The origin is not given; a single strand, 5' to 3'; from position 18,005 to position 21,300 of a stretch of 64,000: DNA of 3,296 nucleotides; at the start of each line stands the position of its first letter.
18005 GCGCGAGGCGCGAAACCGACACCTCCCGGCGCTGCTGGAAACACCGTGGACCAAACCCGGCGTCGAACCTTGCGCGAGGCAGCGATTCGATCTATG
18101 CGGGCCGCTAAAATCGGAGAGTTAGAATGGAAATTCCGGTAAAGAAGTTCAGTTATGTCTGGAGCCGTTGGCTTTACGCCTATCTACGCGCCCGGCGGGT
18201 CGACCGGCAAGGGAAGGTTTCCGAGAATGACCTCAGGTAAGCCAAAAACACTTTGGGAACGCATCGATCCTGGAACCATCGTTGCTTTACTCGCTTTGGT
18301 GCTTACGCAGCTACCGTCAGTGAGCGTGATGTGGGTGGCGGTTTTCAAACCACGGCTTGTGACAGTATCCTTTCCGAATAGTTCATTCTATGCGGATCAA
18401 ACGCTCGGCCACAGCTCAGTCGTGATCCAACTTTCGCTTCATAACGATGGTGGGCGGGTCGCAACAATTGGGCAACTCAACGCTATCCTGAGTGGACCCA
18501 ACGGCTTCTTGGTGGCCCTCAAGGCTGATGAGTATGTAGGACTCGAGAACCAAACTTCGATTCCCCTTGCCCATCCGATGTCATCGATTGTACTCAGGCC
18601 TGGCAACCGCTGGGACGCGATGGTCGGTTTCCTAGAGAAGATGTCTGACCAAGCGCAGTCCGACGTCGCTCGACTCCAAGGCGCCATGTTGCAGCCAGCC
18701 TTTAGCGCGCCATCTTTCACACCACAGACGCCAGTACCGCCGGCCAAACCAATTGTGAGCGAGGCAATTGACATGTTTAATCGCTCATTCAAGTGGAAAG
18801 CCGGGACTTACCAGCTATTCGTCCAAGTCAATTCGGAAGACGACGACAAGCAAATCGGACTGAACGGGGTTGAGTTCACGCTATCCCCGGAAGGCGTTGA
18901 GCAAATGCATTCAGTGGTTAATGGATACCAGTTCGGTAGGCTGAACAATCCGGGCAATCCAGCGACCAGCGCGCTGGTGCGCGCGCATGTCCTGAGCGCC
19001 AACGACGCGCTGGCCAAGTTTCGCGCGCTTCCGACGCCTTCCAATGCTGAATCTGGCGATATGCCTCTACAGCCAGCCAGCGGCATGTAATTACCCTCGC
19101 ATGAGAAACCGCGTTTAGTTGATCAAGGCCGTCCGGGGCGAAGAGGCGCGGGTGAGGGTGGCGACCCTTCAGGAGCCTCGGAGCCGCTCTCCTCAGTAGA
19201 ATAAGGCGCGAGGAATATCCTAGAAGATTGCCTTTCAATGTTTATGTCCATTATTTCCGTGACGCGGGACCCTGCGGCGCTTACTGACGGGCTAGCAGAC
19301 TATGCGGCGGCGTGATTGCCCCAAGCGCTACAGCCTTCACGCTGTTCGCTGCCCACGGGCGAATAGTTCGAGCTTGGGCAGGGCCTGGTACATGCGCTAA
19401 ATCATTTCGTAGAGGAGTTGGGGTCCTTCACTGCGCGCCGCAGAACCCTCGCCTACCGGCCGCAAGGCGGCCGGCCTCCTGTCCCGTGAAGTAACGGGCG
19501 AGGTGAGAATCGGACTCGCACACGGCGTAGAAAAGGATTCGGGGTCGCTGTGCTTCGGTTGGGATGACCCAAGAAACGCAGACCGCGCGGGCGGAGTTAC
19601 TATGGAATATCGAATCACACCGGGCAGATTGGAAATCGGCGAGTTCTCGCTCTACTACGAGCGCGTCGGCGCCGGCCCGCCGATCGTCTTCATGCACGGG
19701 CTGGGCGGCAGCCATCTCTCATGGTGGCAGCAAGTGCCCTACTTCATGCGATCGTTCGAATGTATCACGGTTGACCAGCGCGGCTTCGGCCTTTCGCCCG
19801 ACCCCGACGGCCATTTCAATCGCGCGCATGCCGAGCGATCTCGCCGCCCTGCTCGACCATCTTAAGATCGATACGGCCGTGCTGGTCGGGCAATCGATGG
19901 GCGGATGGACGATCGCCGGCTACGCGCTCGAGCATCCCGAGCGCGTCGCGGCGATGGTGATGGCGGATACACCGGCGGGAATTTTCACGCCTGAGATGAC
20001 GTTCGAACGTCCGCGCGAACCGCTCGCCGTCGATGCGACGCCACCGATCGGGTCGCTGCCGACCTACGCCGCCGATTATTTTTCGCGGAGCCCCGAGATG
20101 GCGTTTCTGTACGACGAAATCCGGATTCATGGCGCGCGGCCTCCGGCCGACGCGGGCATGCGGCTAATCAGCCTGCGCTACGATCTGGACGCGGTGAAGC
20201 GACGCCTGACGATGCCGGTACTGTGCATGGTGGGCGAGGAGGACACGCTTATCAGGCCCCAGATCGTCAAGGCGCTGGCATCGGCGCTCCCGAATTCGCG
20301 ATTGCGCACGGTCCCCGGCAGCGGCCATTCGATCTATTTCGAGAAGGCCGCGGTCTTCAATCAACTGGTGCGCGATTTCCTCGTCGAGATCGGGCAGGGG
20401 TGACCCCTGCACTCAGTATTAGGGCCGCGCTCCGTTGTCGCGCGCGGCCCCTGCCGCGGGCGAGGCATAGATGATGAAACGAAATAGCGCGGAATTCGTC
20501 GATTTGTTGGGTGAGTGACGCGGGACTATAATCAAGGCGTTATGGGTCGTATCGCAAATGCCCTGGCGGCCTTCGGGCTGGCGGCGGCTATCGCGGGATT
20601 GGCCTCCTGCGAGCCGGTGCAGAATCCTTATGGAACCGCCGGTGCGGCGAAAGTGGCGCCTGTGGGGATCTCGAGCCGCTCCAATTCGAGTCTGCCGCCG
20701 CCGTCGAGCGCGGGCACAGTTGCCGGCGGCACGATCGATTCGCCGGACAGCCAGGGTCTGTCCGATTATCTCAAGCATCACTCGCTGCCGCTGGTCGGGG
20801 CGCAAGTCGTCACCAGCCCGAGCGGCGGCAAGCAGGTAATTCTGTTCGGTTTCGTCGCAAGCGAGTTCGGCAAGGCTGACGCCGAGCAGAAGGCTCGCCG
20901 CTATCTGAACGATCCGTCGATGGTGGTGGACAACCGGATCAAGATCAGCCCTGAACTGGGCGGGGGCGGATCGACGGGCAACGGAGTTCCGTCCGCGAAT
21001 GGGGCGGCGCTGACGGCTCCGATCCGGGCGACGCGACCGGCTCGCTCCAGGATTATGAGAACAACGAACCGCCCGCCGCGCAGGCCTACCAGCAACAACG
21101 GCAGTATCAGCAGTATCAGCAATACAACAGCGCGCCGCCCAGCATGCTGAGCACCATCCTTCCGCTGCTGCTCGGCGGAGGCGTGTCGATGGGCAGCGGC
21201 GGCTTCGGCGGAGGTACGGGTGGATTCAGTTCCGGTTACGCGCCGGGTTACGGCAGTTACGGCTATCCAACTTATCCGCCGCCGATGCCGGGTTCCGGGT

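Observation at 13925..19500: tRNA-Arg(CCG)-adjacent lower-GC islet encoding a 538 aa cytoplasmic SGNH hydrolase and unknown membrane proteins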

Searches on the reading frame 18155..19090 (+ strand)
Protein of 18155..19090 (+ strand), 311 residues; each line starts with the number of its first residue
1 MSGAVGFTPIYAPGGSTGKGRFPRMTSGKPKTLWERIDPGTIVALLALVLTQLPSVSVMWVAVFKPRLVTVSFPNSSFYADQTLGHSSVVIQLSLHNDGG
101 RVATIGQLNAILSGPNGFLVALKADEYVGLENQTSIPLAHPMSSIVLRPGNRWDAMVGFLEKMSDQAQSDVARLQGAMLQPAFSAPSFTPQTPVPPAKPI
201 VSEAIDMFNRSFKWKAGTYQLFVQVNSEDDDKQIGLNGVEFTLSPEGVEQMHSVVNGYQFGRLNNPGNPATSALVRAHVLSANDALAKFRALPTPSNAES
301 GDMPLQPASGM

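Call 7: search_protein_families(library=pfam, proteins=[window:18155-19090:+], max_evalue=0.01)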
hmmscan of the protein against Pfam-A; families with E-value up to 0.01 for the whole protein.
window:18155-19090:+ (311 aa): 0 families

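Call 8: search_protein_families(library=ncbifam, proteins=[window:18155-19090:+], max_evalue=0.01)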
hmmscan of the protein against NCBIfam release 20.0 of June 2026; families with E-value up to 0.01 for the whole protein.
window:18155-19090:+ (311 aa): 0 families

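Call 16: search_protein_families(library=padloc, proteins=[window:18155-19090:+], max_evalue=0.1)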
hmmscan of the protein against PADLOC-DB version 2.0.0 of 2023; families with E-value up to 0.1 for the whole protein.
window:18155-19090:+ (311 aa): 0 families

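Call 17: search_protein_families(library=phrogs, proteins=[window:18155-19090:+], max_evalue=0.1)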
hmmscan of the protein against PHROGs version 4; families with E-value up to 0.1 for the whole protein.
window:18155-19090:+ (311 aa): 0 families

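Call 30: find_homologous_proteins(query=window:18155-19090:+)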
Query window:18155-19090:+ (311 aa): 2 proteins with E <= 0.001 among 2290 candidates.
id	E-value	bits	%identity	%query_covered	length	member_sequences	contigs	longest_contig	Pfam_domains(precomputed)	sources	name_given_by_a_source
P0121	3.3e-86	308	56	86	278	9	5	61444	-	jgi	-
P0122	5.1e-54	202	59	54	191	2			-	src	-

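Call 32: find_encoding_contigs(protein=P0121, flank=10000, max_places=5)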
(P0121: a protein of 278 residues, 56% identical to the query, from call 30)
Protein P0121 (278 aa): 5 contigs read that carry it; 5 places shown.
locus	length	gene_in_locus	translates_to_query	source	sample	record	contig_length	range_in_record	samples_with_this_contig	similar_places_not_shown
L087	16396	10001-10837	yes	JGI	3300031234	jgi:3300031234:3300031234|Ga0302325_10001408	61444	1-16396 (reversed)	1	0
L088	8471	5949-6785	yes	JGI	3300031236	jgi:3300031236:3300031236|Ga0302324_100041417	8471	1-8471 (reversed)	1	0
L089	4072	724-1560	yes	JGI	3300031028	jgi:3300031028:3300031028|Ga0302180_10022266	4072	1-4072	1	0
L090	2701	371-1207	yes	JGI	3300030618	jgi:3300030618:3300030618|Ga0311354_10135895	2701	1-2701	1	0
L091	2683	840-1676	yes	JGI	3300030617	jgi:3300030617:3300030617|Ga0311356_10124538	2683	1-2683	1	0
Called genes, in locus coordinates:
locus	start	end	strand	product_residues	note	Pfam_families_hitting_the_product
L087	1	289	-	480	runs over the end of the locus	PF06074:Portal_Mu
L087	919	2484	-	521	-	-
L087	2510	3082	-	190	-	PF11985:Phage_Mu_Gp27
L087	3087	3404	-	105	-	-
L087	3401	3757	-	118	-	-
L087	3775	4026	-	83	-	-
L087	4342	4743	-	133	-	-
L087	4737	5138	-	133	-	-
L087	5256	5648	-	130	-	-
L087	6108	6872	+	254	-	PF00106:adh_short, PF08659:KR, PF13561:adh_short_C2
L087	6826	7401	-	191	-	-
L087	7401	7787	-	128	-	PF08299:Bac_DnaA_C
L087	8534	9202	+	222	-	PF01381:HTH_3, PF07022:Phage_CI_repr (faint), PF14549:P22_Cro (weak), PF00717:Peptidase_S24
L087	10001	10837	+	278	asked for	-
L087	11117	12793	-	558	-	PF01274:MS_TIM-barrel, PF20659:MS_C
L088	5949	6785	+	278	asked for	-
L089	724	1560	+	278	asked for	-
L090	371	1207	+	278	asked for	-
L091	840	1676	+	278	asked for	-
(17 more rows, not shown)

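Call 65: predict_structure(alignment_id=A3)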
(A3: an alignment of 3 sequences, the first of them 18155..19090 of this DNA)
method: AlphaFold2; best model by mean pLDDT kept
length: 311 residues; sequences in the alignment: 3
mean_pLDDT: 31.8   pTM: 0.33
mean pLDDT of the five models: 31.8, 30.8, 30.8, 29.9, 28.0
residues with pLDDT >= 90: 0; 70-90: 0; 50-70: 15; < 50: 296
segments of 3 or more residues with pLDDT < 50: 1-97, 99-212, 222-243, 253-311
pLDDT, mean of each block of 10 residues (from residue 1): 28 26 25 30 38 24 23 28 36 47 43 34 23 22 26 21 24 23 22 24 34 55 46 41 51 45 33 24 30 30 31 36
secondary structure, 60 per line:
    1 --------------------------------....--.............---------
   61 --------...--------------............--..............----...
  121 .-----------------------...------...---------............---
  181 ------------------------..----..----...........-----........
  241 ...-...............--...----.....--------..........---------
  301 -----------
elements in order: H33-36 H39-51 E69-71 E86-97 E100-113 E118-121 E145-147 H166-177 E217-227 E233-243 H245-259 H269-273 H282-291

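Call 70: search_protein_representatives(alignment_id=A3)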
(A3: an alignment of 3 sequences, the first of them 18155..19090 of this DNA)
Query: 3 sequences, 278 profile positions. Proteins with E-value up to 0.001 (for the whole library): 136; up to 1e-10: 30; up to 1e-30: 3. The best 136 are listed.
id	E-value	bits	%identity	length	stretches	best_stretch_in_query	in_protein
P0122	7.0e-111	386.4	-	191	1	1-181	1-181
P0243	4.8e-45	170.4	-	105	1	185-277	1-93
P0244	7.2e-41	156.7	-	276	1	1-270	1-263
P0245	7.1e-30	120.6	-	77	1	4-77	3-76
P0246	4.2e-28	114.8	-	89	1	1-64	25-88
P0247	5.6e-26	107.8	-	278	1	7-241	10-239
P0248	1.4e-25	106.5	-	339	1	10-268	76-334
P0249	1.3e-18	83.7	-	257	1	17-249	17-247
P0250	3.2e-16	75.9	-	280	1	5-265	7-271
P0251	1.3e-15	73.8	-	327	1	17-240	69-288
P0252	1.6e-15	73.6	-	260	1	18-246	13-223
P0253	2.2e-15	73.1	-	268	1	14-262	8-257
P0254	1.1e-13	67.6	-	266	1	17-268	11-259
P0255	4.1e-13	65.6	-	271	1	15-240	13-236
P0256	1.2e-12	64.1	-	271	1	14-260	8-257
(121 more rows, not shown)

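Call 72: search_protein_families(library=pfam, alignment_id=A5, max_evalue=0.01)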
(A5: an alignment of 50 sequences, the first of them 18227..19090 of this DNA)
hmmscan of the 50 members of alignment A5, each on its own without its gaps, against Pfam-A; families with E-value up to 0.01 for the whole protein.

A. member 1, window:18227-19090:+ (287 aa): 0 families

B. families by the number of members that match (of 50 scanned): 0 families

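Call 73: search_protein_families(library=phrogs, alignment_id=A5, max_evalue=0.01)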
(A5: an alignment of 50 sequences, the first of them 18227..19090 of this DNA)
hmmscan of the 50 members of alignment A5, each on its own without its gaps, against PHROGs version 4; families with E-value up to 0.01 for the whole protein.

A. member 1, window:18227-19090:+ (287 aa): 0 families

B. families by the number of members that match (of 50 scanned): 1 family
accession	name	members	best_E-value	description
phrog_17486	-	1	0.0086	-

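Call 74: search_solved_structures(query=A5, max_evalue=1)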
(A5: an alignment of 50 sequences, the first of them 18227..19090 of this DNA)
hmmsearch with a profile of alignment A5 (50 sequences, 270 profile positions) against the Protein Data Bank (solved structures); distinct sequences matched with E-value up to 1: 7.
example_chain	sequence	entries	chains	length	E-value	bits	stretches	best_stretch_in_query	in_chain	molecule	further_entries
6q67_A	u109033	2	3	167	0.55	12.6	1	225-264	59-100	Peripherial benzodiazepine receptor associated protein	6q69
6q68_A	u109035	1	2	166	0.59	12.5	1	225-260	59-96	Acyl-CoA binding domain containing 3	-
36ax_L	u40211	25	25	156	0.73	12.2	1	102-148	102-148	26S proteasome regulatory subunit RPN13 | HLJ1_G0030700.mRNA.1.CDS.1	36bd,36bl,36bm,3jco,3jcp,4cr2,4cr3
6s0x_v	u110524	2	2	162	0.75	12.1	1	73-176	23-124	Ribosome hibernation promoting factor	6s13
5lz3_A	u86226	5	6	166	0.77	12.1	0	225-259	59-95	Golgi resident protein GCP60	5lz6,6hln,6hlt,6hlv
5tdq_A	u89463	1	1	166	0.78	12.1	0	225-259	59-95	Golgi resident protein GCP60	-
5lz1_A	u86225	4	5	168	0.79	12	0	225-259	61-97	Golgi resident protein GCP60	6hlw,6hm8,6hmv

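Call 75: find_related_loci(query=A5, collection=viral_contigs, flank=8000)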
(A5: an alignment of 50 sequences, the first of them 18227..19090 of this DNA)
Query A5 (287 aa) in viral_contigs; peptide patterns used: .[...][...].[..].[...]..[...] (x = any residue, [..] = any of these).
16 stretches matched a pattern; 5 encode a relative of the query (tblastn E <= 1e-3); 5 distinct loci.
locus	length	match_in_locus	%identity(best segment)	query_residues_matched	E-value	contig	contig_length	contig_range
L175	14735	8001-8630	26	18-237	2e-14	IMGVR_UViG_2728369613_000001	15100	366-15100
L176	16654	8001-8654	24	8-237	6e-13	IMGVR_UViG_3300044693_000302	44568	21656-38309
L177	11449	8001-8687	23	14-237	1e-12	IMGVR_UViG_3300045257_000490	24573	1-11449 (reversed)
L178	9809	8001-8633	24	19-237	6e-9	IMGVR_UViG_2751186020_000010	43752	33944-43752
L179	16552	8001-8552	20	20-204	6e-5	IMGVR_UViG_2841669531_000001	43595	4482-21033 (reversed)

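Call 76: find_encoding_contigs(protein=P0244, flank=8000, max_places=3)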
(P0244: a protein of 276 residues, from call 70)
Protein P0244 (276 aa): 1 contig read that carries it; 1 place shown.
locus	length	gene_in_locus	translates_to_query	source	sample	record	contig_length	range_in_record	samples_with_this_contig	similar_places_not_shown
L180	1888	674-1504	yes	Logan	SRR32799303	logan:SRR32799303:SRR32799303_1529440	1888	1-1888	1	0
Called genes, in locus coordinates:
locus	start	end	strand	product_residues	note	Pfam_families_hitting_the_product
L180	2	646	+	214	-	?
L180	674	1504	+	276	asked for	-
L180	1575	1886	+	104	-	?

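Call 78: search_protein_families(library=pfam, proteins=[L175:6406-6972:-, L175:7128-7478:+, L175:8753-9169:-, L176:6788-7870:+, L176:8789-9937:-, L177:8840-10942:-, L178:6560-7678:-, L178:8721-9086:+, L179:5709-7292:-, L179:9189-9851:-], max_evalue=0.001)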
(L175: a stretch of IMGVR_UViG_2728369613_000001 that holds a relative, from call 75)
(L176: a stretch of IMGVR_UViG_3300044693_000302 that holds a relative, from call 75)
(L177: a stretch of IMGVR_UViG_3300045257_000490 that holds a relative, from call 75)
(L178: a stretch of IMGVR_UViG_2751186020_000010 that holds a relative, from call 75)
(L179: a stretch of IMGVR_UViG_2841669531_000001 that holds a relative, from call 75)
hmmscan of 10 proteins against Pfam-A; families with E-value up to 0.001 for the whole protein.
L175:6406-6972:- (188 aa): 0 families

L175:7128-7478:+ (116 aa): 0 families

L175:8753-9169:- (138 aa): 1 family
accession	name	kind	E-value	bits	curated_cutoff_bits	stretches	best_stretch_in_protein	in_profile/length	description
PF08765.17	Mor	-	4.4e-09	36.7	24.9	1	49-117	25-93/107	Mor transcription activator family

L176:6788-7870:+ (360 aa): 1 family
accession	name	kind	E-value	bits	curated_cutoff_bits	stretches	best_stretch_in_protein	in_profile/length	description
PF05954.17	Phage_GPD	-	3.2e-16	59.8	30.1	1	85-317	49-302/305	Phage tail baseplate hub (GPD)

L176:8789-9937:- (382 aa): 1 family
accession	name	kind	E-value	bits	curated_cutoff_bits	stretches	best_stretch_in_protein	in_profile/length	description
PF13271.11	DUF4062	-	1.6e-28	99.1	24.7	1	54-136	1-82/82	Domain of unknown function (DUF4062)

L177:8840-10942:- (700 aa): 0 families

L178:6560-7678:- (372 aa): 2 families
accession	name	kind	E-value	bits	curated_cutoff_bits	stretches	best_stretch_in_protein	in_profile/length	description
PF00589.27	Phage_integrase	-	9.8e-24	84.5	27.1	1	195-364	2-170/172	Phage integrase family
PF24624.1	Int_N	-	0.00066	20.8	27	0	89-162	1-75/100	Phage integrase, N-terminal domain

L178:8721-9086:+ (121 aa): 0 families

L179:5709-7292:- (527 aa): 3 families
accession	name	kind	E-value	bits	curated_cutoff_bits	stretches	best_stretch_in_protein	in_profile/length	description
PF13173.12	AAA_14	-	7.7e-32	110.5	27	1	60-192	3-129/129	AAA domain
PF13635.12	DUF4143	-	6e-26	91.5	28.1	1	263-415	2-160/160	Domain of unknown function (DUF4143)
PF01637.24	ATPase_2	-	0.00066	20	33.2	0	51-95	12-54/225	ATPase domain predominantly from Archaea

L179:9189-9851:- (220 aa): 1 family
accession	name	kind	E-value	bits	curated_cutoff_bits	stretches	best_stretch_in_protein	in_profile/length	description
PF01068.26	DNA_ligase_A_M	-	6.2e-28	98.3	26.2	1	22-199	17-204/204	ATP dependent DNA ligase domain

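Call 81: search_dna_similar(query=window:18227-19087:+, collection=phages, mode=protein, max_rows=10, max_evalue=0.001)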
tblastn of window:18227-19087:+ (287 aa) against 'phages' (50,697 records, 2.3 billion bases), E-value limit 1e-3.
No match.

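Call 94: find_encoding_contigs(protein=P0247, flank=8000, max_places=2)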
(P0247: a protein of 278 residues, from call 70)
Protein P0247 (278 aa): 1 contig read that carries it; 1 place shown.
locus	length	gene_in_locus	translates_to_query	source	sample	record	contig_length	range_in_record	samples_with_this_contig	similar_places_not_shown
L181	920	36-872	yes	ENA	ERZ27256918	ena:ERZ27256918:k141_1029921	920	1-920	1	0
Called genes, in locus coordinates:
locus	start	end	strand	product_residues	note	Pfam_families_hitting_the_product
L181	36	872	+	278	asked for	-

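Call 95: find_encoding_contigs(protein=P0250, flank=8000, max_places=2)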
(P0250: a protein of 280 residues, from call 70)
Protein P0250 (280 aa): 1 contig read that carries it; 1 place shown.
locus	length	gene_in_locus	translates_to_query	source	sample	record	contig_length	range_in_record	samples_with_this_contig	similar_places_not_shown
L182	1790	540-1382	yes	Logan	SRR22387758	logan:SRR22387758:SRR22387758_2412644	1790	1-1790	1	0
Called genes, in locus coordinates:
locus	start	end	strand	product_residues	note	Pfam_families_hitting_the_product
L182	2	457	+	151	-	?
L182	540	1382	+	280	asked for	-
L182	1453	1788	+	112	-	?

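Call 96: find_encoding_contigs(protein=P0253, flank=8000, max_places=2)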
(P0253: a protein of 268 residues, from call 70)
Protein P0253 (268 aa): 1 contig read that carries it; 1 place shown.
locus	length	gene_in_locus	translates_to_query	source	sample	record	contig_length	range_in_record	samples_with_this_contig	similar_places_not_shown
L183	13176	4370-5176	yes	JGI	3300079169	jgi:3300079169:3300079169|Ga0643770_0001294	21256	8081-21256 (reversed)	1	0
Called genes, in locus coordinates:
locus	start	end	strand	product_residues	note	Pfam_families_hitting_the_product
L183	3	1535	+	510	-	?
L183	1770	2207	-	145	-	PF01850:PIN (weak), PF13470:PIN_3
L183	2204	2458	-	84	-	-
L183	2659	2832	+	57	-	-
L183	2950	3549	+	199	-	-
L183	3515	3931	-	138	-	-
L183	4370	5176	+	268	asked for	-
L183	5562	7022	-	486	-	PF00072:Response_reg, PF00158:Sigma54_activat, PF14532:Sigma54_activ_2, PF25601:AAA_lid_14, PF02954:HTH_8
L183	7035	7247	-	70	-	-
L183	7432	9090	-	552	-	PF00069:Pkinase, PF07714:PK_Tyr_Ser-Thr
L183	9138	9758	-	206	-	-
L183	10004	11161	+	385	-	PF02518:HATPase_c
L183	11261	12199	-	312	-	PF00106:adh_short, PF08659:KR (weak), PF13561:adh_short_C2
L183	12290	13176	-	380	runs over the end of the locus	PF00753:Lactamase_B, PF12706:Lactamase_B_2 (faint)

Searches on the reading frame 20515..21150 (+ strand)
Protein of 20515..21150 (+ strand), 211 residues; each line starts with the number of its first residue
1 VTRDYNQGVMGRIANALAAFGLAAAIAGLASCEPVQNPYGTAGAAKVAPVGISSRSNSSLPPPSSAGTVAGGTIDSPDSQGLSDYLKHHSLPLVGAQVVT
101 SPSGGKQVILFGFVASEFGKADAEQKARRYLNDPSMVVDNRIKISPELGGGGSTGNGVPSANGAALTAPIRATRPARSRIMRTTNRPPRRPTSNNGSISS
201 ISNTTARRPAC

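Call 7: search_protein_families(library=pfam, proteins=[window:20515-21150:+], max_evalue=0.01)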
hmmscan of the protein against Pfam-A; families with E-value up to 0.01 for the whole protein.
window:20515-21150:+ (211 aa): 0 families

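Call 8: search_protein_families(library=ncbifam, proteins=[window:20515-21150:+], max_evalue=0.01)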
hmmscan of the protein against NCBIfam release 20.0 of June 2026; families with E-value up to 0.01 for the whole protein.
window:20515-21150:+ (211 aa): 0 families

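Call 16: search_protein_families(library=padloc, proteins=[window:20515-21150:+], max_evalue=0.1)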
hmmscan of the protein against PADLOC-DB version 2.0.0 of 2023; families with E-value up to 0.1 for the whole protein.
window:20515-21150:+ (211 aa): 0 families

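Call 17: search_protein_families(library=phrogs, proteins=[window:20515-21150:+], max_evalue=0.1)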
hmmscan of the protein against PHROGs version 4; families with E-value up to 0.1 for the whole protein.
window:20515-21150:+ (211 aa): 0 families
